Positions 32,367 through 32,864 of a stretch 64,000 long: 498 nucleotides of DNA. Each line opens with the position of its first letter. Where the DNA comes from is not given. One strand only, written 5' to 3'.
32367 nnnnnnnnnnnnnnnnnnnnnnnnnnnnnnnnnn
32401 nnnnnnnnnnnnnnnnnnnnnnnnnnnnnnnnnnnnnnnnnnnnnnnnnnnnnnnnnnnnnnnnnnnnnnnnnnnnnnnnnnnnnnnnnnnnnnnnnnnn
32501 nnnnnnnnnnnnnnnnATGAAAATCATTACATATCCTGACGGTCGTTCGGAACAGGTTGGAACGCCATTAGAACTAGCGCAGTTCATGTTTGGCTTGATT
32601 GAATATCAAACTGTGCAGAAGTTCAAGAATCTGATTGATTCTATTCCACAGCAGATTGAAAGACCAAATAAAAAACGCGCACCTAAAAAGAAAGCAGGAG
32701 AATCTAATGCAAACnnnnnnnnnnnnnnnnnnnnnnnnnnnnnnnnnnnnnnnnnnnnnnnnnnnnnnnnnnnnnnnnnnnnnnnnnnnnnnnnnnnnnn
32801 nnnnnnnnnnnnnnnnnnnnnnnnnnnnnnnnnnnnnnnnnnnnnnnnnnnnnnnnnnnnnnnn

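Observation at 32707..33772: Translationally coupled tandem arrays of zinc-ribbon mini-proteins (two paralog families)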

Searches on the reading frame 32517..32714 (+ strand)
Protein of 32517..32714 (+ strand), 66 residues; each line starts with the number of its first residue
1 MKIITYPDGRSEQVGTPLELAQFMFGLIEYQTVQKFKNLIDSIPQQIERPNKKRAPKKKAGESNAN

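Call 8: search_protein_families(library=pfam, max_evalue=1, proteins=[window:32517-32714:+])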
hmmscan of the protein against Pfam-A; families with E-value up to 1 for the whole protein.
window:32517-32714:+ (66 aa): 0 families

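Call 9: search_protein_families(library=phrogs, max_evalue=1, proteins=[window:32517-32714:+])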
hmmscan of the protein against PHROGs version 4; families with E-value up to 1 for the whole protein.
window:32517-32714:+ (66 aa): 2 families
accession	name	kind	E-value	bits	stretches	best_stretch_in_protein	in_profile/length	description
phrog_30878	-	unknown function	9.5e-19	68.6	1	1-64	1-75/81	-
phrog_22286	-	unknown function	0.33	11.9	1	25-53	22-50/70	-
